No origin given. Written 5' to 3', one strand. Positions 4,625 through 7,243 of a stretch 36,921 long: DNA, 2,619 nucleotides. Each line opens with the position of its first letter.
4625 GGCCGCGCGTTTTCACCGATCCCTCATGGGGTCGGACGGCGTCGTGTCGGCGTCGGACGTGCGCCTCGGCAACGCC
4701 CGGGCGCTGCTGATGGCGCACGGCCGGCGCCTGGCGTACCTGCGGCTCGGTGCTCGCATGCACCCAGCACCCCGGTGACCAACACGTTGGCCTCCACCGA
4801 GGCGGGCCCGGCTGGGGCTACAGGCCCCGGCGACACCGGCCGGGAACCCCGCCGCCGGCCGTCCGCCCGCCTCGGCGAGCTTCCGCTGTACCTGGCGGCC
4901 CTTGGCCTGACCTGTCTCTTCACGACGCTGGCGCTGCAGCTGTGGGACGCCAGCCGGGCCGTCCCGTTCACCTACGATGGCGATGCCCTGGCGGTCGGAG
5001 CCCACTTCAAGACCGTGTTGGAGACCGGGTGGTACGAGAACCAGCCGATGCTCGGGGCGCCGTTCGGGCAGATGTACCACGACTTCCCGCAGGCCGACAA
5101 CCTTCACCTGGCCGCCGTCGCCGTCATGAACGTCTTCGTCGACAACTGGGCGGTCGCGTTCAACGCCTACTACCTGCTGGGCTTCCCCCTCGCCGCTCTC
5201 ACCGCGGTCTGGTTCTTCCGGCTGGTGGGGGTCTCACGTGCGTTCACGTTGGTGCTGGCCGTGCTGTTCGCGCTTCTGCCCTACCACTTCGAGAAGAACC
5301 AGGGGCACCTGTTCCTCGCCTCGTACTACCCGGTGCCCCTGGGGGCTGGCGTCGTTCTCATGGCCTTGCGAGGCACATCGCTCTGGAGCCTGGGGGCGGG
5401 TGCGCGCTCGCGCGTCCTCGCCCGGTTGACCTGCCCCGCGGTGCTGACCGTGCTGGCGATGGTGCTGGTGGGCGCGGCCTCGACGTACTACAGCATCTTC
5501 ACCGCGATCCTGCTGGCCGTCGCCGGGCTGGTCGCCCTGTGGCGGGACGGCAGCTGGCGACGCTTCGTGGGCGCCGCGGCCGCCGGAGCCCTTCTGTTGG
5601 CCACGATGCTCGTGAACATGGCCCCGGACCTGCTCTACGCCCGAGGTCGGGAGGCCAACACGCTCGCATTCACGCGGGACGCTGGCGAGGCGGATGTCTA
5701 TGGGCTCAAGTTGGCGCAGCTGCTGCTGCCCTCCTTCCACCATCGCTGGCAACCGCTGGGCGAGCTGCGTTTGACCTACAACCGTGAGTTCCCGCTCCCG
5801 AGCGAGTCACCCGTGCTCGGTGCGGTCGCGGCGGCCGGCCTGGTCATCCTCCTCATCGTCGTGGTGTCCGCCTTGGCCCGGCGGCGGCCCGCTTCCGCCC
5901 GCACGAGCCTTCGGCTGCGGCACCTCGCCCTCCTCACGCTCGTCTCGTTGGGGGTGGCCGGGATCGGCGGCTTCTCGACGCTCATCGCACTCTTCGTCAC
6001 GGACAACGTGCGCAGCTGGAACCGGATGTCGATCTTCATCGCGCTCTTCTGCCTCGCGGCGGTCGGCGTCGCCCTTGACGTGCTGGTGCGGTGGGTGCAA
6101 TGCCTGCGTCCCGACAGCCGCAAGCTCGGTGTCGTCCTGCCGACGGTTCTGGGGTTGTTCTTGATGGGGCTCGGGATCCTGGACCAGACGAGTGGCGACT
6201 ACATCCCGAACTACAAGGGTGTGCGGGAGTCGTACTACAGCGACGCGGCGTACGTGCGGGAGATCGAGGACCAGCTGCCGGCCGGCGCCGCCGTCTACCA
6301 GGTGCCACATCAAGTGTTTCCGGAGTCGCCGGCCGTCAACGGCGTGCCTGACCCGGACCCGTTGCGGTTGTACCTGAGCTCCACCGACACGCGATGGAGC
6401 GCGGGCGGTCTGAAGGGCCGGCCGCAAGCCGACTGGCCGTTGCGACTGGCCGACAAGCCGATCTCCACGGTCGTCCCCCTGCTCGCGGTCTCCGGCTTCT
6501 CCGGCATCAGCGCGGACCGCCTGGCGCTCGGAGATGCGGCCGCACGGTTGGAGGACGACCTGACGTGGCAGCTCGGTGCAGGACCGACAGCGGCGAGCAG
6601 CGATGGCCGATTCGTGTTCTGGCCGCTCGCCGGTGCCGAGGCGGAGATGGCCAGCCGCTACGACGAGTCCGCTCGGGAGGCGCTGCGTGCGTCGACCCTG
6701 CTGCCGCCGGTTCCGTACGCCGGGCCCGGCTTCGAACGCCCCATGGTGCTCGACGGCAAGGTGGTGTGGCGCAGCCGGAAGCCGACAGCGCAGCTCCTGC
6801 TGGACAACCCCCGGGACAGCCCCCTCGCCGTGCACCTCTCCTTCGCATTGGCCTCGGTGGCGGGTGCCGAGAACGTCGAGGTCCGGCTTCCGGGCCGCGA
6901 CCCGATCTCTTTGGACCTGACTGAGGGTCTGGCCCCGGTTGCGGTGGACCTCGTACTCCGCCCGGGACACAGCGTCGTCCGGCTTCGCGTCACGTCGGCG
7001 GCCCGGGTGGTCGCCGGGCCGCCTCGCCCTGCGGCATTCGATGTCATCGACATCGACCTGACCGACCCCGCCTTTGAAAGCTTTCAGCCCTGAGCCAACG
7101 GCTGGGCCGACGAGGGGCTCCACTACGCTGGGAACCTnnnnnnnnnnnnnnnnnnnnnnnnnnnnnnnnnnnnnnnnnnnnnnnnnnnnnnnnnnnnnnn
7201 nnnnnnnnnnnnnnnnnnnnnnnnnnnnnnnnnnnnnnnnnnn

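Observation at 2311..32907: Candidate undescribed wall-polysaccharide pathway: galactofuran core, ABC export, several GT-C decorators and a GDP-D-rhamnose supply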

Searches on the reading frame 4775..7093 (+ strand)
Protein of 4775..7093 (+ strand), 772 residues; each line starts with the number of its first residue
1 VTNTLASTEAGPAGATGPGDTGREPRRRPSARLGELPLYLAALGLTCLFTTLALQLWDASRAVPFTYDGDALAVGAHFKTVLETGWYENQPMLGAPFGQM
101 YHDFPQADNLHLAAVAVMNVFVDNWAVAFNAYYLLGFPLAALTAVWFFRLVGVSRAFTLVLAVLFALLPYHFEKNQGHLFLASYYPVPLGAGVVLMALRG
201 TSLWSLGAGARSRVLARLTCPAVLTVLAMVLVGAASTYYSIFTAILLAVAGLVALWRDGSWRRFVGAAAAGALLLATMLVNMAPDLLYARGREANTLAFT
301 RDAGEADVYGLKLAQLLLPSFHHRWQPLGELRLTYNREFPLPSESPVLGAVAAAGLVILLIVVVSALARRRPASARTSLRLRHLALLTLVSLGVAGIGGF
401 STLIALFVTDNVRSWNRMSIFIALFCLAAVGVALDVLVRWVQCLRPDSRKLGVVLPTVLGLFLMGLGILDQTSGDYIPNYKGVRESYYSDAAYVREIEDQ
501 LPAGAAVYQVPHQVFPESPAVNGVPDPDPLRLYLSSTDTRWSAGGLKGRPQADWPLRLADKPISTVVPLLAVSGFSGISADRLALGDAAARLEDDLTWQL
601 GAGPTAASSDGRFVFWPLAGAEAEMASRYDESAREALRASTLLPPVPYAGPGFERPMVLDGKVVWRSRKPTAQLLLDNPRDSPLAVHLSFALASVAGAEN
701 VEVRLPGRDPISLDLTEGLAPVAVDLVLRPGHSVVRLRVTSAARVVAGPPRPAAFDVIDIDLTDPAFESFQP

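Call 5: search_protein_families(library=pfam, proteins=[window:4775-7093:+], max_evalue=0.01)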
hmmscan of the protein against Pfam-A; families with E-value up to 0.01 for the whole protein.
window:4775-7093:+ (772 aa): 0 families

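Call 8: search_protein_families(library=ncbifam, proteins=[window:4775-7093:+], max_evalue=0.001)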
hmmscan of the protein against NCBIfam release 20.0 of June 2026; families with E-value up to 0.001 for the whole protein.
window:4775-7093:+ (772 aa): 0 families

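Call 22: find_homologous_proteins(query=window:4775-7093:+, max_evalue=0.00001)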
Query window:4775-7093:+ (772 aa): 183 proteins with E <= 0.00001 among 8000 candidates; the best 120 are listed.
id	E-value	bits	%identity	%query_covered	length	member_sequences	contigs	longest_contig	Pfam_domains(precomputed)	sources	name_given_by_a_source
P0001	0.0e+0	1707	100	100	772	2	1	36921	-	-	-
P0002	0.0e+0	1111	68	95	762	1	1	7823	-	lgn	-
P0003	1.7e-284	964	62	93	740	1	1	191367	-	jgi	jgi:hypothetical protein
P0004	1.7e-242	825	55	96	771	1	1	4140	PF19830.5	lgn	-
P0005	3.1e-225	768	73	64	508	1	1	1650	-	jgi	jgi:phosphoglycerol transferase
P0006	3.0e-214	732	51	97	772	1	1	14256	PF20176.4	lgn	-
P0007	3.2e-200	685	47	98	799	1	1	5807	PF19830.5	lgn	-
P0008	2.4e-193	663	48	98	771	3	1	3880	PF19830.5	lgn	-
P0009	8.1e-187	641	46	97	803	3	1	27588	-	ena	-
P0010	4.0e-166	573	45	91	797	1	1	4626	-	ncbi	-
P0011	5.4e-165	569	42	90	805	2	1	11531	-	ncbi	-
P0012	1.7e-164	567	45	90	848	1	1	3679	-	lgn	-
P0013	4.0e-164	566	45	93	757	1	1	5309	-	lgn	-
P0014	4.2e-161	556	43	95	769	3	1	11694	PF19830.5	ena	-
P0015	1.7e-160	554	44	89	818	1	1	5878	-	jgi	jgi:hypothetical protein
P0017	3.9e-160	553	45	93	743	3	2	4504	PF19830.5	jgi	jgi:phosphoglycerol transferase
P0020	1.2e-158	548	43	92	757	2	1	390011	PF19830.5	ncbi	ncbi:hypothetical protein ACWFNE_16015 [Cellulomonas sp. NPDC055163]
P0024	2.1e-156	541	45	91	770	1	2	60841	PF19830.5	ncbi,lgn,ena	-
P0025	2.2e-156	540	43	92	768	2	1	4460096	PF19830.5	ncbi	ncbi:hypothetical protein [Cellulomonas hominis]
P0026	5.6e-156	539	44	85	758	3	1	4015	PF19830.5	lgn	-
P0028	2.8e-155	537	42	92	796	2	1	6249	PF19830.5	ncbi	ncbi:MAG: hypothetical protein ABJA16_09940 [Nakamurella sp.]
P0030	6.3e-155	536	44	92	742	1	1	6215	PF19830.5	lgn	-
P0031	8.7e-155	535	43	95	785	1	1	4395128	PF19830.5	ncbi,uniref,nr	ncbi:glycosyltransferase family protein [Pengzhenrongella sicca]|uniref:DUF6311 domain-containing pr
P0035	1.1e-152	528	43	94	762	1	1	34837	PF19830.5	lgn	-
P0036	4.2e-152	526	43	88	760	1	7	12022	PF19830.5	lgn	-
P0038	1.2e-151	525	44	80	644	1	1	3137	PF19830.5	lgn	-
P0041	2.8e-151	524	43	91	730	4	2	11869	PF19830.5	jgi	jgi:hypothetical protein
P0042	3.7e-151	523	42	96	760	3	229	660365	PF19830.5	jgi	jgi:phosphoglycerol transferase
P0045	7.4e-150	519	43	94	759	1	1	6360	PF19830.5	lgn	-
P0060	2.5e-147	511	43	91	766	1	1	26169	PF19830.5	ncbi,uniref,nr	ncbi:hypothetical protein OMK64_17130 [Cellulomonas fimi]|uniref:hypothetical protein n=1 Tax=Cellul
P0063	6.0e-147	509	40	94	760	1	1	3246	PF19830.5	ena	-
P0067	3.2e-146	507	43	84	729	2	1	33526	PF19830.5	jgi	jgi:hypothetical protein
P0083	9.5e-142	492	42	94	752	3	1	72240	PF19830.5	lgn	-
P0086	2.5e-140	487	46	77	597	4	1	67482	PF19830.5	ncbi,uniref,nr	ncbi:hypothetical protein HP550_05870 [Cellulomonas humilata]|uniref:DUF6311 domain-containing prote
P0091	1.6e-139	485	43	83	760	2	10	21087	PF19830.5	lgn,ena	-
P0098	1.3e-136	475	42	80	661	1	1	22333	PF19830.5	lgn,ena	-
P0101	2.9e-136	474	41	93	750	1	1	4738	PF19830.5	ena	-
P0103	5.7e-136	473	46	75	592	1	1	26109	PF19830.5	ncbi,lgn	-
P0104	1.3e-135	472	44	77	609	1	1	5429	PF19830.5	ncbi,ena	-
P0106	4.1e-135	470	44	78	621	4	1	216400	PF19830.5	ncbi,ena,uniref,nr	ncbi:hypothetical protein [Herbiconiux sp.]|uniref:hypothetical protein n=1 Tax=Herbiconiux sp. TaxI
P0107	4.9e-135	470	40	98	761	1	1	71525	PF19830.5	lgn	-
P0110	6.1e-134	466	42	79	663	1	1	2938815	PF19830.5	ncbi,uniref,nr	ncbi:hypothetical protein [Nakamurella deserti]|uniref:hypothetical protein n=1 Tax=Nakamurella dese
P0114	2.8e-133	464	41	89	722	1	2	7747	PF19830.5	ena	-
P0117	3.3e-133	464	39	88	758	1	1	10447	PF19830.5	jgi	jgi:phosphoglycerol transferase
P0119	2.7e-132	461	40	92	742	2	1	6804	PF19830.5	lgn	-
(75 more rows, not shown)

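Call 23: find_encoding_contigs(protein=P0003, flank=10000, max_places=2)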
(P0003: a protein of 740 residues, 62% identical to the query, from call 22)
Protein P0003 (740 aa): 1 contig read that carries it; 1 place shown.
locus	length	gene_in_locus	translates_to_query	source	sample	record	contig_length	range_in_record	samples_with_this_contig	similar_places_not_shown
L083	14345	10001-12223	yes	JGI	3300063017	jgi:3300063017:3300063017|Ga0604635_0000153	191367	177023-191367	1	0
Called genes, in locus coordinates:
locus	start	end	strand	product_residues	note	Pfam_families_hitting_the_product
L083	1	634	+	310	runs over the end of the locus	PF01073:3Beta_HSD, PF01370:Epimerase, PF07993:NAD_binding_4 (faint), PF16363:GDP_Man_Dehyd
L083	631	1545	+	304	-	PF00535:Glycos_transf_2, PF13641:Glyco_tranf_2_3, PF10111:Glyco_tranf_2_2 (weak)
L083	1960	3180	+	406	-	PF02861:Clp_N, PF03575:Peptidase_S51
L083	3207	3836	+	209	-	-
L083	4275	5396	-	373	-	PF13439:Glyco_transf_4 (weak), PF13579:Glyco_trans_4_4, PF20706:GT4-conflict (weak), PF00534:Glycos_transf_1, PF13692:Glyco_trans_1_4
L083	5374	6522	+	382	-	PF13439:Glyco_transf_4, PF13579:Glyco_trans_4_4, PF20706:GT4-conflict, PF00534:Glycos_transf_1, PF13692:Glyco_trans_1_4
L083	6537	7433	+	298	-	-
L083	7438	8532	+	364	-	PF00483:NTP_transferase, PF12804:NTP_transf_3, PF00132:Hexapep (faint), PF24894:Hexapep_GlmU, PF25084:LbH_EIF2B, PF25087:GMPPB_C, PF25247:LbH_GLGC (faint)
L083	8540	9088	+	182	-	PF04138:GtrA_DPMS_TM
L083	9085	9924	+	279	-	PF00535:Glycos_transf_2, PF13641:Glyco_tranf_2_3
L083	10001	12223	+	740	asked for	-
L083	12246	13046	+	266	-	-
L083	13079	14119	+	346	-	PF00535:Glycos_transf_2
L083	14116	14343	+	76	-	?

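Call 24: find_encoding_contigs(protein=P0025, flank=10000, max_places=2)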
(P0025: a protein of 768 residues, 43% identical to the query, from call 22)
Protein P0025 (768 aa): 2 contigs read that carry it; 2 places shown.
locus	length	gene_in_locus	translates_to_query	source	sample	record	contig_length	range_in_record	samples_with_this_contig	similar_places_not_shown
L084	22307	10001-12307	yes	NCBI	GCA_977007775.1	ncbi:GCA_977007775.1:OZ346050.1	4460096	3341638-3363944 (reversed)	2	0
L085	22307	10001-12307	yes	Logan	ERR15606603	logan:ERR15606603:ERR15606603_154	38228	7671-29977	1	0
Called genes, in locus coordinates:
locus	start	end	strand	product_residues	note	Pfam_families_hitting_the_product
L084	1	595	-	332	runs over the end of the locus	PF05050:Methyltransf_21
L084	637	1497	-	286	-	PF00535:Glycos_transf_2, PF13641:Glyco_tranf_2_3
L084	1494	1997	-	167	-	PF04138:GtrA_DPMS_TM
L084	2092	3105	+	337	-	PF00535:Glycos_transf_2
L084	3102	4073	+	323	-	PF01370:Epimerase, PF04321:RmlD_sub_bind (weak), PF16363:GDP_Man_Dehyd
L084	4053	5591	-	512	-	PF20706:GT4-conflict, PF00534:Glycos_transf_1, PF13692:Glyco_trans_1_4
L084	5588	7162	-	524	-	PF20706:GT4-conflict (weak), PF00534:Glycos_transf_1, PF13692:Glyco_trans_1_4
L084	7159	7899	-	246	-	-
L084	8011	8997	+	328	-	PF01370:Epimerase, PF04321:RmlD_sub_bind (weak), PF05368:NmrA (weak), PF16363:GDP_Man_Dehyd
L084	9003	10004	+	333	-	PF01370:Epimerase, PF04321:RmlD_sub_bind, PF16363:GDP_Man_Dehyd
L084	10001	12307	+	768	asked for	PF19830:DUF6311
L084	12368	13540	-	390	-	PF13439:Glyco_transf_4, PF13579:Glyco_trans_4_4, PF20706:GT4-conflict, PF00534:Glycos_transf_1, PF13692:Glyco_trans_1_4, PF13524:Glyco_trans_1_2 (weak)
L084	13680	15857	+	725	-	-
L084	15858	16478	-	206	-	PF00908:dTDP_sugar_isom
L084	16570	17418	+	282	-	PF01370:Epimerase, PF04321:RmlD_sub_bind, PF16363:GDP_Man_Dehyd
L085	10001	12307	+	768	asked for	PF19830:DUF6311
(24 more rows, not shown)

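Call 49: predict_structure(alignment_id=A1)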
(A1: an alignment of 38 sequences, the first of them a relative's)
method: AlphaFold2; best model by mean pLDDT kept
length: 772 residues; sequences in the alignment: 38
mean_pLDDT: 84.7   pTM: 0.86
mean pLDDT of the five models: 84.7, 84.4, 84.3, 83.5, 81.9
residues with pLDDT >= 90: 425; 70-90: 211; 50-70: 96; < 50: 40
segments of 3 or more residues with pLDDT < 50: 6-12, 14-16, 20-30, 299-301, 303-307, 744-750
pLDDT, mean of each block of 10 residues (from residue 1): 49 49 48 82 98 96 93 89 87 84 59 85 93 94 96 96 95 80 84 95 77 77 94 89 95 92 94 93 80 57 51 88 91 86 77 97 87 75 96 80 65 76 97 95 90 93 96 93 97 97 93 59 75 94 64 65 90 94 92 95 96 96 93 90 84 83 88 89 94 85 93 89 95 90 50 80 85 69
secondary structure, 60 per line:
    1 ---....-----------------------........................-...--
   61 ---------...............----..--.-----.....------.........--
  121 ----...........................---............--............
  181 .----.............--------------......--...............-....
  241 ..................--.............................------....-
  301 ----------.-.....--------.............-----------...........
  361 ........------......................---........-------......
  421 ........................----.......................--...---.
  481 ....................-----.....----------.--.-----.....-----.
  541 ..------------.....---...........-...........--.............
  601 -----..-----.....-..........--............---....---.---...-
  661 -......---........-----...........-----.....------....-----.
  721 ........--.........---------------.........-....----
elements in order (helices of 4 or more, strands of 3 or more residues): H4-7 H31-54 H70-84 H110-118 H125-151 H155-166 H169-181 H186-198 H213-218 H221-235 H237-258 H261-289 H296-299 H313-317 H326-338 H350-368 H375-395 H400-407 H415-444 H449-471 H480-500 E506-510 H530-534 E540-542 H555-559 H563-573 E575-581 H582-585 H588-600 E613-617 H619-628 H631-642 E646-649 E657-659 E662-667 E671-678 E684-694 E700-704 E711-714 E720-728 E731-739 E755-763 H765-768

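Call 51: fold_search(model_id=the predicted structure, library=pdb)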
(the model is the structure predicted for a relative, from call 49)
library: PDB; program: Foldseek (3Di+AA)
matches with E <= 10: 1231; with E <= 0.001: 8
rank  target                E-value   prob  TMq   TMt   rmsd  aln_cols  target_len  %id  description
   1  6wby                  8.2e-07  1.00  0.39  0.26  14.8       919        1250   14  Single-Particle Cryo-EM Structure of Arabinofuranosyltransferase AftD from Mycobacteria, Mutant R1389S Class 2 (released 2020-05-13)
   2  7e9s_A                3.8e-06  1.00  0.38  0.35  19.7       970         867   10  Archaeal oligosaccharyltransferase AglB from Archaeoglobus fulgidus in complex with an inhibitory peptide and a dolich (released 2021-09-08)
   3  3waj                  4.6e-06  1.00  0.33  0.33  23.0       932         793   11  Crystal structure of the Archaeoglobus fulgidus oligosaccharyltransferase (O29867_ARCFU) complex with Zn and sulfate (released 2013-10-30)
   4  5gmy_A                5.5e-06  1.00  0.39  0.36  19.8       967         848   11  Crystal structure of the Archaeoglobus fulgidus oligosaccharyltransferase (O29867_ARCFU) tethered with an acceptor pep (released 2017-02-01)
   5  3wak                  5.9e-06  1.00  0.39  0.35  21.3       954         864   12  Crystal structure of the Archaeoglobus fulgidus oligosaccharyltransferase (O29867_ARCFU) in the apo form (released 2013-10-30)
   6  5f15                  2.1e-04  1.00  0.38  0.50  12.0       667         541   13  Crystal Structure of ArnT from Cupriavidus metallidurans bound to Undecaprenyl phosphate (released 2016-02-17)
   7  7zlg_A                8.1e-04  1.00  0.35  0.39  12.1       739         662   10  Cryo-EM structure of C-mannosyltransferase CeDPY19, in complex with acceptor peptide and bound to CMT2-Fab and anti-Fa (released 2023-01-11)
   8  6ftg_5                8.4e-04  1.00  0.34  0.39  18.0       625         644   12  Subtomogram average of OST-containing ribosome-translocon complexes from canine rough microsomal membranes (released 2018-03-21)
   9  1gwk_B                2.4e-03  1.00  0.11  0.39   7.5       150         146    9  Carbohydrate binding module family29 (released 2003-03-20)
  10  1w90_B                2.5e-03  1.00  0.11  0.40   7.2       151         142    9  CBM29-2 mutant D114A: Probing the Mechanism of Ligand Recognition by Family 29 Carbohydrate Binding Modules (released 2005-03-18)
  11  1w8z_A                2.8e-03  1.00  0.11  0.39   7.0       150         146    9  CBM29-2 mutant K85A: Probing the Mechanism of Ligand Recognition by Family 29 Carbohydrate Binding Modules (released 2005-03-22)
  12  1gwm_A                2.8e-03  1.00  0.11  0.37   7.7       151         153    9  Carbohydrate binding module family29 complexed with glucohexaose (released 2003-03-20)
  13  1w90_A                3.3e-03  1.00  0.11  0.39   7.0       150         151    9  CBM29-2 mutant D114A: Probing the Mechanism of Ligand Recognition by Family 29 Carbohydrate Binding Modules (released 2005-03-18)
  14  1gwk_A                3.3e-03  1.00  0.11  0.40   7.6       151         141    9  Carbohydrate binding module family29 (released 2003-03-20)
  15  1w9f_A                4.4e-03  1.00  0.11  0.40   7.0       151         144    9  CBM29-2 mutant R112A: Probing the Mechanism of Ligand Recognition by Family 29 Carbohydrate Binding Modules (released 2005-03-22)
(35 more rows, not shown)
